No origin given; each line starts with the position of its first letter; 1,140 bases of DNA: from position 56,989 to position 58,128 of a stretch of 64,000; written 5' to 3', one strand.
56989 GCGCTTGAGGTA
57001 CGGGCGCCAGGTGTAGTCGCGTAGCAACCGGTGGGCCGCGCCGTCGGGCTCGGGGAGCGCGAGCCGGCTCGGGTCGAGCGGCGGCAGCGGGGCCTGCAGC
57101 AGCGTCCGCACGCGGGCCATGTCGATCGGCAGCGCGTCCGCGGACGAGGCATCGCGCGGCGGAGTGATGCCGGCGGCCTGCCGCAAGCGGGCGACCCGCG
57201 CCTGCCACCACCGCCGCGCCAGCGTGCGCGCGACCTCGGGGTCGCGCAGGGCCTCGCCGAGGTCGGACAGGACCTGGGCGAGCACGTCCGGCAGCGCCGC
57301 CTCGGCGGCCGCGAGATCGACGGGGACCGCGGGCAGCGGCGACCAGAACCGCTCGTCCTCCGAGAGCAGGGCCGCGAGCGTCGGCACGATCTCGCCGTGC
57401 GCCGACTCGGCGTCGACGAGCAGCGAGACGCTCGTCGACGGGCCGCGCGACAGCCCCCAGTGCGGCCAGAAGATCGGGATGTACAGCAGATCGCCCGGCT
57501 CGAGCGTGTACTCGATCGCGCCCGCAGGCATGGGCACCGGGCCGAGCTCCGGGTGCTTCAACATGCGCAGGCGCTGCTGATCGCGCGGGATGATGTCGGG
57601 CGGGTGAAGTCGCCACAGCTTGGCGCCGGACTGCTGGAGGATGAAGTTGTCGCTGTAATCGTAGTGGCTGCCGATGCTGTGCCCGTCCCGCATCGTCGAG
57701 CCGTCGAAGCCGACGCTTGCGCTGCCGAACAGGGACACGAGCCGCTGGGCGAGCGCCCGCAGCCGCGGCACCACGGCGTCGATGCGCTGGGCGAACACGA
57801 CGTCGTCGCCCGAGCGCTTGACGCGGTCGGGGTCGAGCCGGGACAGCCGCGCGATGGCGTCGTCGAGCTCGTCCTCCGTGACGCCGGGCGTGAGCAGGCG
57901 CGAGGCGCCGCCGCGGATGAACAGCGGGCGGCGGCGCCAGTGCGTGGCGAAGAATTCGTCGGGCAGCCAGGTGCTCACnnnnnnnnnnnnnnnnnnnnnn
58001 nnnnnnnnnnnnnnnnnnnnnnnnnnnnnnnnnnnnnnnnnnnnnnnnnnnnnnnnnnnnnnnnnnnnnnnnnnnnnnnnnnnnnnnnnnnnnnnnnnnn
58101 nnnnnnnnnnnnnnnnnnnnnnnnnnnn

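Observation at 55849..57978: Unusual fusion of a JmjC-type cupin oxygenase with an HExxH-motif domain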

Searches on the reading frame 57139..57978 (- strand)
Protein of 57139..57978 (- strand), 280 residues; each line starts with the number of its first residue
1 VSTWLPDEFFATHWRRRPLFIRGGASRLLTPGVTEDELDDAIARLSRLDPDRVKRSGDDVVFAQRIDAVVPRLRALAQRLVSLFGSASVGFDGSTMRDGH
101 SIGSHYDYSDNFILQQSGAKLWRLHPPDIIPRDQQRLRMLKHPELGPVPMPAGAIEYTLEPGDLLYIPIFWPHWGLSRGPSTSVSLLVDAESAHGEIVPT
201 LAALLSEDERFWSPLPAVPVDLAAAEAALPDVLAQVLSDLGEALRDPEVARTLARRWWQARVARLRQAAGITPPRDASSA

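Call 60: search_solved_structures(query=A4, max_evalue=0.00001, show_alignments=1)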
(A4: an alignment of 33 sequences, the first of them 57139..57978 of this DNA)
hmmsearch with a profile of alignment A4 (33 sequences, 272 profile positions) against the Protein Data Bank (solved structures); distinct sequences matched with E-value up to 0.00001: 17.
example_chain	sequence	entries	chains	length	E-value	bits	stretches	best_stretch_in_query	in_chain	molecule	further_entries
4ccl_A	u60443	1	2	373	3.8e-21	78.8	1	103-265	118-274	50S RIBOSOMAL PROTEIN L16 ARGININE HYDROXYLASE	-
4lit_A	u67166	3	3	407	4.4e-21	78.6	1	103-265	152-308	50S ribosomal protein L16 arginine hydroxylase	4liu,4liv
4nub_A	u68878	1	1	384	4.5e-21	78.5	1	103-265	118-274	50S ribosomal protein L16 arginine hydroxylase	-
4csw_A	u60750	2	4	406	6.1e-21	78.1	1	66-225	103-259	CUPIN 4 FAMILY PROTEIN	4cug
7zcc_A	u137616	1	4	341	2.7e-20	76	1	72-253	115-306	Uncharacterized protein YxbC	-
1vrb_A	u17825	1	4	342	2.7e-20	76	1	72-253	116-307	Putative asparaginyl hydroxylase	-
4y4r_A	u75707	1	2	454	1.5e-14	57.1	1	103-226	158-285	Bifunctional lysine-specific demethylase and histidyl-hydroxylase NO66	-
4y33_A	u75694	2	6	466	1.7e-14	57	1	103-226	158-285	Bifunctional lysine-specific demethylase and histidyl-hydroxylase NO66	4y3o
4ccm_A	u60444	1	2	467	1.7e-14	57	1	103-226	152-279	BIFUNCTIONAL LYSINE-SPECIFIC DEMETHYLASE AND HISTIDYL-HYDROXYLASE NO66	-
4e4h_A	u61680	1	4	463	2.9e-14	56.2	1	103-226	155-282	Lysine-specific demethylase NO66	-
4ccn_A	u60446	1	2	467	3e-14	56.2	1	103-226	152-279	BIFUNCTIONAL LYSINE-SPECIFIC DEMETHYLASE AND HISTIDYL-HYDROXYLASE NO66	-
4ccj_A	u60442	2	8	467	3e-14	56.2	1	103-226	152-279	BIFUNCTIONAL LYSINE-SPECIFIC DEMETHYLASE AND HISTIDYL-HYDROXYLASE NO66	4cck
4diq_A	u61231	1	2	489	3.5e-14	56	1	103-226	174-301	Lysine-specific demethylase NO66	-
4cco_A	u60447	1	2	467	6.2e-14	55.1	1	103-226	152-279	BIFUNCTIONAL LYSINE-SPECIFIC DEMETHYLASE AND HISTIDYL-HYDROXYLASE NO66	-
2xdv_A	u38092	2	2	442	3.6e-13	52.6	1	72-188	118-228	MYC-INDUCED NUCLEAR ANTIGEN | BIFUNCTIONAL LYSINE-SPECIFIC DEMETHYLASE AND HISTIDYL-HYDROXYLASE MINA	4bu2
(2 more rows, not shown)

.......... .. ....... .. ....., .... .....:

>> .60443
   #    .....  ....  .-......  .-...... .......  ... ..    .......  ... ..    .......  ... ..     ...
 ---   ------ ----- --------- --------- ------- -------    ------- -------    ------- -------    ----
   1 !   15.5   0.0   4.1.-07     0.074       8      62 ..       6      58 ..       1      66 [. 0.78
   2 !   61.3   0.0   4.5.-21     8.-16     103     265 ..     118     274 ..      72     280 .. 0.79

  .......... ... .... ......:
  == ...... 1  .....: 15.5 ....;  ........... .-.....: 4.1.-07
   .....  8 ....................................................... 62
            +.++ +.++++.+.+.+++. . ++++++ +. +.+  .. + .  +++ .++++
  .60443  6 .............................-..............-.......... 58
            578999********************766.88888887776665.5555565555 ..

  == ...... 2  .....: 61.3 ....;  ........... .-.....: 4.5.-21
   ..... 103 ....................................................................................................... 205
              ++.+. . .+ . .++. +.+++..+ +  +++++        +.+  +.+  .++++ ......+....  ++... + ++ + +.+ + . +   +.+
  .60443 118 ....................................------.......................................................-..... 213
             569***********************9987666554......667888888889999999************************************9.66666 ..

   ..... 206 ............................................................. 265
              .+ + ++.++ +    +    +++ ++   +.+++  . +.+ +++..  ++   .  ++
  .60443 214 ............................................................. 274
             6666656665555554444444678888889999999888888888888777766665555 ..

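Call 70: predict_structure(alignment_id=A5)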
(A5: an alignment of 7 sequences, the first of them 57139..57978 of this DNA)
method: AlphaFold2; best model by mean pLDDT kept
length: 280 residues; sequences in the alignment: 7
mean_pLDDT: 87.4   pTM: 0.82
mean pLDDT of the five models: 87.4, 85.3, 82.0, 80.3, 61.3
residues with pLDDT >= 90: 158; 70-90: 110; 50-70: 3; < 50: 9
segments of 3 or more residues with pLDDT < 50: 1-3, 277-280
pLDDT, mean of each block of 10 residues (from residue 1): 68 92 78 89 96 86 95 93 92 93 89 94 93 87 81 93 94 93 94 87 88 78 81 87 92 94 92 52
secondary structure, 60 per line:
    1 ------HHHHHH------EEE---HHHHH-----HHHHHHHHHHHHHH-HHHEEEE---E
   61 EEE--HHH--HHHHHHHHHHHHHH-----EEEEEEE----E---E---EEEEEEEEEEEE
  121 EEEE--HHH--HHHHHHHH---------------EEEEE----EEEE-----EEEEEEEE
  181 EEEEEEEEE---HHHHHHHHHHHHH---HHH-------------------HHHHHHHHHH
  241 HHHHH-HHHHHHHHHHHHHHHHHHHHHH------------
elements in order: H7-12 E19-21 H25-29 H35-48 E53-56 E60-63 H71-84 E90-96 E109-124 H132-139 E155-159 E164-167 E173-189 H193-205 H231-245 H247-268
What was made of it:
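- On JmjC / cupin-4 (ROX-type) Fe(II)/2OG oxygenases: AF2 N-half pLDDT 87.4 (call 70).
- Tried and rejected: Modelling the N-half alone fixed this (call 70).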

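Call 72: fold_search(model_id=the predicted structure, library=pdb)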
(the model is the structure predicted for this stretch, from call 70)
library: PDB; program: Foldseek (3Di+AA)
matches with E <= 10: 1953; with E <= 0.001: 1078
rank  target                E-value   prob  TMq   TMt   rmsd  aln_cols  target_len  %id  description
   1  4csw_A                9.0e-14  1.00  0.57  0.43   5.6       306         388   23  Rhodothermus marinus YCFD-like ribosomal protein L16 Arginyl hydroxylase (released 2014-04-09)
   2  4ccl_B                1.7e-13  1.00  0.58  0.45   6.7       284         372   23  X-Ray structure of E. coli ycfD (released 2014-04-30)
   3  4cug_B                1.8e-13  1.00  0.57  0.44   5.9       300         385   22  Rhodothermus marinus YCFD-like ribosomal protein L16 Arginyl hydroxylase in complex substrate fragment (released 2014-04-16)
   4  1vrb_B                1.8e-13  1.00  0.59  0.53   7.1       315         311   17  Crystal structure of Putative asparaginyl hydroxylase (2636534) from Bacillus subtilis at 2.60 A resolution (released 2005-03-15)
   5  1vrb_C                2.2e-13  1.00  0.56  0.52   7.3       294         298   18  Crystal structure of Putative asparaginyl hydroxylase (2636534) from Bacillus subtilis at 2.60 A resolution (released 2005-03-15)
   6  4liu                  2.6e-13  1.00  0.53  0.42   6.7       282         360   20  Structure of YcfD, a Ribosomal oxygenase from Escherichia coli. (released 2014-05-14)
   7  1vrb_A                4.2e-13  1.00  0.58  0.54   7.4       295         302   17  Crystal structure of Putative asparaginyl hydroxylase (2636534) from Bacillus subtilis at 2.60 A resolution (released 2005-03-15)
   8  7zcc_A                4.7e-13  1.00  0.55  0.48   8.2       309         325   17  yxBC from Bacillus subtilis in complex with Mn and N-oxalylglycine (NOG) (released 2023-04-05)
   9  4liv                  6.8e-13  1.00  0.54  0.43   6.3       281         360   21  Structure of YcfD, a Ribosomal oxygenase from Escherichia coli in complex with Cobalt and succinic acid. (released 2014-05-14)
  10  4ccl_A                9.1e-13  1.00  0.55  0.43   6.4       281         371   22  X-Ray structure of E. coli ycfD (released 2014-04-30)
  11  4lit                  1.0e-12  1.00  0.54  0.44   6.4       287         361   21  Structure of YcfD a Ribosomal oxygenase from Escherichia coli in complex with Cobalt and 2-oxoglutarate. (released 2014-05-14)
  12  4e4h_B                1.2e-12  1.00  0.52  0.35   7.5       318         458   18  Crystal structure of Histone Demethylase NO66 (released 2013-01-30)
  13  7zcc_C                1.3e-12  1.00  0.55  0.48   8.2       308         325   17  yxBC from Bacillus subtilis in complex with Mn and N-oxalylglycine (NOG) (released 2023-04-05)
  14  1vrb_D                1.6e-12  1.00  0.57  0.51   7.8       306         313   17  Crystal structure of Putative asparaginyl hydroxylase (2636534) from Bacillus subtilis at 2.60 A resolution (released 2005-03-15)
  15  4ccn_B                2.0e-12  1.00  0.53  0.36   7.2       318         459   18  60S ribosomal protein L8 histidine hydroxylase (NO66 L299C/C300S) in complex with Mn(II), N-oxalylglycine (NOG) and 60 (released 2014-05-14)
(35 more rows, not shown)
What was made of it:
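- On JmjC / cupin-4 (ROX-type) Fe(II)/2OG oxygenases: Foldseek top hits YcfD, YxbC, NO66 and MINA53 at E 1e-13 to 1e-10 (call 72).
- A confident model (pLDDT 87.4, call 70) has YcfD-like enzymes as top fold hits at 9e-14 (call 72).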
